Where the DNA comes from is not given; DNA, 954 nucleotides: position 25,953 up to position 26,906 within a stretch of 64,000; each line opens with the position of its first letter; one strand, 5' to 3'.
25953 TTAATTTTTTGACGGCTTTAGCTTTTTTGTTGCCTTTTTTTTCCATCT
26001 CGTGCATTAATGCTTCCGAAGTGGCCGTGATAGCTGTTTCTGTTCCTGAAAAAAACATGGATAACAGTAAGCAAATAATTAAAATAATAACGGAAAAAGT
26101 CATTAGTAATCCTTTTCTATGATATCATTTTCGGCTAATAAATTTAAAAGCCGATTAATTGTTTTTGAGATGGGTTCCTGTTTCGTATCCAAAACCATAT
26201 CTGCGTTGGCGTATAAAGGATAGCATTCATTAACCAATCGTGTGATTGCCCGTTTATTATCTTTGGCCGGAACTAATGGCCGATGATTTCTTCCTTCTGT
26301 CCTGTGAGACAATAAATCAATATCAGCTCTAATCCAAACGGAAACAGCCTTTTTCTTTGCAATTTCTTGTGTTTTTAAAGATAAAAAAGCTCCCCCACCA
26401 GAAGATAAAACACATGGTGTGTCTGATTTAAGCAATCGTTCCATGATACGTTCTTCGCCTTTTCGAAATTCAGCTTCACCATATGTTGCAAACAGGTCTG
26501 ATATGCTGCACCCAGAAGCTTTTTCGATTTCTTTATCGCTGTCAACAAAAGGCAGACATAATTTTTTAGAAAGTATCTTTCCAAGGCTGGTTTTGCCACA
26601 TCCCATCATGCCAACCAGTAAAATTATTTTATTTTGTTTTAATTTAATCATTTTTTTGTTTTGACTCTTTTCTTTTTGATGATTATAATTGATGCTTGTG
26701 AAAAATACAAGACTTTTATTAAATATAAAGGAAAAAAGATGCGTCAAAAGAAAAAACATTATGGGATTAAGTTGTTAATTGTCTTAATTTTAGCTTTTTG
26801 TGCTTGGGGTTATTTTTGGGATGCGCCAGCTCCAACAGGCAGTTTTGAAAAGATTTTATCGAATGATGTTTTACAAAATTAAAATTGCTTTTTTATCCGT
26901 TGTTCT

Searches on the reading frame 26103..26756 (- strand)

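Call 63: search_protein_families(library=pfam, proteins=[window:26103-26756:-], max_evalue=0.01)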
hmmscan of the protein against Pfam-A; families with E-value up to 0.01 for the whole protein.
window:26103-26756:- (217 aa): 11 families
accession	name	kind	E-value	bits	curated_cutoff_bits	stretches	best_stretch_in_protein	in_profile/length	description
PF01202.28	SKI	-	1.7e-40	139.2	22.1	1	51-206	1-157/159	Shikimate kinase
PF13238.12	AAA_18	-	8.1e-08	33.2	29.4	1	45-157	1-112/128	AAA domain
PF13189.12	Cytidylate_kin2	-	1.1e-05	26.1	28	1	45-156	2-131/176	Cytidylate kinase-like family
PF20720.3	nSTAND3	-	0.00028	21.1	27.2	1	33-68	8-43/155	Novel STAND NTPase 3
PF25201.1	nSTAND6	-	0.00033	21.1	27.7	1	31-89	7-64/148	Novel STAND NTPase 6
PF13671.12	AAA_33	-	0.00042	21.1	27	1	45-117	2-75/143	AAA domain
PF00004.35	AAA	-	0.0013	19.6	21.2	1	45-73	1-29/131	ATPase family associated with various cellular activities (AAA)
PF02367.23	TsaE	-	0.0022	18.4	26.6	1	31-67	9-46/128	Threonylcarbamoyl adenosine biosynthesis protein TsaE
PF03215.21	Rad17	-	0.0023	18.3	23.8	1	36-69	39-72/186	Rad17 P-loop domain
PF00005.33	ABC_tran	-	0.0034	18.4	25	1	37-65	6-34/137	ABC transporter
PF13479.12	AAA_24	-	0.0066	16.8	27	0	42-86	2-46/195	AAA domain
